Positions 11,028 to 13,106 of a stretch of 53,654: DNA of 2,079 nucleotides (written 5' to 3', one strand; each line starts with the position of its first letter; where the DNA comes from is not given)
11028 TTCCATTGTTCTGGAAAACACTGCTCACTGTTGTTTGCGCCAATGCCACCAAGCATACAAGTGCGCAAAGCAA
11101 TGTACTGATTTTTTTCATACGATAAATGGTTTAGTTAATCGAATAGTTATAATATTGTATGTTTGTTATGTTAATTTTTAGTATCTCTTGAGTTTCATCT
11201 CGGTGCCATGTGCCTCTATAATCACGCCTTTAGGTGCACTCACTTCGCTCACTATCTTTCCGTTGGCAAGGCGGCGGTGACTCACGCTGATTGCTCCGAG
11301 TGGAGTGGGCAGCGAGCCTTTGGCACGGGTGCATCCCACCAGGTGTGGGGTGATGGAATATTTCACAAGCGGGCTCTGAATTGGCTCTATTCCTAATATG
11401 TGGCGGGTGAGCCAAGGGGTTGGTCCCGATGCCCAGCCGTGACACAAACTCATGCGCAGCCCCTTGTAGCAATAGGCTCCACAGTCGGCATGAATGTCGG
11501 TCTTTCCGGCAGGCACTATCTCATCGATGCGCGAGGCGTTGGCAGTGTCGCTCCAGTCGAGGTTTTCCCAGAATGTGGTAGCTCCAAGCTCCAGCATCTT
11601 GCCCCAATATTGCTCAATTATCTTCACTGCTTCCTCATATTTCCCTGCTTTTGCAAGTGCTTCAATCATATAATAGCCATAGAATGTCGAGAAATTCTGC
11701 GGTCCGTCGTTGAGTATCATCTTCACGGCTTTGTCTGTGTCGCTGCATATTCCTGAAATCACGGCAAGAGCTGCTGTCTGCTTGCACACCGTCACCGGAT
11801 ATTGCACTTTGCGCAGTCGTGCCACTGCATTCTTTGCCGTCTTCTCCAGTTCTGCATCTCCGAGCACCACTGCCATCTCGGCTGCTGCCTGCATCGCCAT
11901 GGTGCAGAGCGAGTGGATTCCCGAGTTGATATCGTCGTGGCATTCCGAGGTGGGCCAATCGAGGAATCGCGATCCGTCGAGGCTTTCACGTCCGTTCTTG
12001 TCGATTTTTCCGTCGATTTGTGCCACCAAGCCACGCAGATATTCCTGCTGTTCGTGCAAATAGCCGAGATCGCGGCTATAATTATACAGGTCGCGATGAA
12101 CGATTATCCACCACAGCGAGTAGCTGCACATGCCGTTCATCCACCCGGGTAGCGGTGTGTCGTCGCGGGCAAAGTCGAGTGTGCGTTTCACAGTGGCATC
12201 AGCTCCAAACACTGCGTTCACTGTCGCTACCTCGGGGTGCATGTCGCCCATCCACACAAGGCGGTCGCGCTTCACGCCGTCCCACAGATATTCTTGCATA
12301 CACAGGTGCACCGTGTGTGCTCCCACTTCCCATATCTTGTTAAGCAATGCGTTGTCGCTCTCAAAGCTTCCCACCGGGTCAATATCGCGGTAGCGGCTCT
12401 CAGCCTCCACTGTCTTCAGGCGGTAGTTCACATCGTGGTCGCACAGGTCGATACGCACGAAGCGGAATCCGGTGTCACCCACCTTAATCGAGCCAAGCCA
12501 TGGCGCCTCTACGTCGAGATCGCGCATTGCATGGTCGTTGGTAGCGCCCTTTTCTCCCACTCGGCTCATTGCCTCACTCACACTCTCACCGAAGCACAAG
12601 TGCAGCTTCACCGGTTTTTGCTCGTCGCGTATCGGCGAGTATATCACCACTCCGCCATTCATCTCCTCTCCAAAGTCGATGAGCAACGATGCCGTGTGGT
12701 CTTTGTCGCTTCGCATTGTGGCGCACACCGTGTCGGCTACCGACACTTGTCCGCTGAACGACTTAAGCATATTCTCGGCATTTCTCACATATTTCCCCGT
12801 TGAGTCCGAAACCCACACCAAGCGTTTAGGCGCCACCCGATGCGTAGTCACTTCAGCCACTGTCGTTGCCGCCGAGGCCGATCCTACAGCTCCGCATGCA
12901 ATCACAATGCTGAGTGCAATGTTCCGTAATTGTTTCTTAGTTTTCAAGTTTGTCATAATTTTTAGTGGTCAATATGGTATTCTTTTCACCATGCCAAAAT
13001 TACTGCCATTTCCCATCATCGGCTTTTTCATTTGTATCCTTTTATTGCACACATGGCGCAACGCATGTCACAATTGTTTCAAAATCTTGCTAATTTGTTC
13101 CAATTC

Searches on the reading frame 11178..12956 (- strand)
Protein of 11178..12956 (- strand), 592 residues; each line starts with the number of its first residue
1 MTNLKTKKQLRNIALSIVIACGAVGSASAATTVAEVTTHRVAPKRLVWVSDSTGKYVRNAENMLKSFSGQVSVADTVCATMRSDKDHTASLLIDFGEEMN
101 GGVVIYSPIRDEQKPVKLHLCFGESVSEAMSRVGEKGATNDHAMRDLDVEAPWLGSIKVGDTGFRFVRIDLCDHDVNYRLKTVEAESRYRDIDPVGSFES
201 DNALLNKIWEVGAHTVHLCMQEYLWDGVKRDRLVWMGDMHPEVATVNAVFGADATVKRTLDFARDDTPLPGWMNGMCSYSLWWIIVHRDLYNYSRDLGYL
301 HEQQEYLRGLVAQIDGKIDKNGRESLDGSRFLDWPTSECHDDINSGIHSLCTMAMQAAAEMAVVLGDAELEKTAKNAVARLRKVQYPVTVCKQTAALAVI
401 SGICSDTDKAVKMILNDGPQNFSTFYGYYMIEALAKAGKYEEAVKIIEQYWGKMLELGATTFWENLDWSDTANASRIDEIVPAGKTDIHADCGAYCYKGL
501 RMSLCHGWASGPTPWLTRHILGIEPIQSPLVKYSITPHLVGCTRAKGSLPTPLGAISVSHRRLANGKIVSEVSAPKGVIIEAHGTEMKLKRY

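Call 14: search_protein_families(library=pfam, proteins=[window:11178-12956:-], max_evalue=0.001)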
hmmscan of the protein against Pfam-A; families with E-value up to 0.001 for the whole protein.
window:11178-12956:- (592 aa): 1 family
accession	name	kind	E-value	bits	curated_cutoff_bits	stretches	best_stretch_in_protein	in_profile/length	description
PF17389.8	Bac_rhamnosid6H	-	1.4e-16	61.1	24.5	1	195-516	3-335/339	Bacterial alpha-L-rhamnosidase 6 hairpin glycosidase domain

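Call 48: search_protein_families(library=ncbifam, proteins=[window:11178-12956:-], max_evalue=0.01)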
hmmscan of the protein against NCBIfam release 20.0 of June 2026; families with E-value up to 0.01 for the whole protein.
window:11178-12956:- (592 aa): 1 family
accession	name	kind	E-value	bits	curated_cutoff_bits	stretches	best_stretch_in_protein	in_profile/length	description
NF041572.1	rhamnosid_Flavobac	equivalog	0.0025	15.9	1800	1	162-241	452-529/946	alpha-L-rhamnosidase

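Call 67: search_solved_structures(query=window:11178-12956:-, max_evalue=0.01)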
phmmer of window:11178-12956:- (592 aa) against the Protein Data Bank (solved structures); distinct sequences matched with E-value up to 0.01: 17.
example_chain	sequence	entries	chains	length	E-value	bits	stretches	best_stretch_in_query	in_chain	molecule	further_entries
3cih_A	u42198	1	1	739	6.3e-38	133.7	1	90-558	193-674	Putative alpha-rhamnosidase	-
2okx_A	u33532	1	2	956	5.5e-22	81.1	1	162-580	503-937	Rhamnosidase B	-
4xhc_A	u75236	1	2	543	7.8e-15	57.5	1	72-468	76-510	Alpha-L-rhamnosidase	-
5i9d_A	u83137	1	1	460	9.5e-11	44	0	422-466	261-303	pentatricopeptide repeat protein dPPR-U8A2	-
5i9h_A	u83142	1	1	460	1e-10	43.9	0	426-467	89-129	pentatricopeptide repeat protein dPPR-U8G2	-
5i9g_C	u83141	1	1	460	1.2e-10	43.7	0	424-467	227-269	pentatricopeptide repeat protein dPPR-U8C2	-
5i9f_A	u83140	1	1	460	1.7e-10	43.2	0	407-462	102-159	pentatricopeptide repeat protein dPPR-U10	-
8hmm_A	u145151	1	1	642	1.2e-09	40.3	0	495-569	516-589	Bac_rhamnosid6H domain-containing protein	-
8iwd_A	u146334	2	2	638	6.5e-09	37.9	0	492-564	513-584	Alpha-L-rhamnosidase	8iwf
6een_C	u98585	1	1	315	2.1e-08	36.2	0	429-480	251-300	Designer Pentatricopeptide Protein dPPR10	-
6een_D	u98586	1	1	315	9.7e-08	34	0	429-479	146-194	Designer Pentatricopeptide Protein dPPR10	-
6een_A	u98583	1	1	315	2.7e-07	32.6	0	430-480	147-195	Designer Pentatricopeptide Protein dPPR10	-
6een_B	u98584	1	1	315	4.3e-07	31.9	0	430-479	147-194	Designer Pentatricopeptide Protein dPPR10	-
4ozs_A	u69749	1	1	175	0.00025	22.8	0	430-480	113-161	Alpha solenoid protein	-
5iww_D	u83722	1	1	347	0.00028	22.6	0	407-459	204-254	PLS9-PPR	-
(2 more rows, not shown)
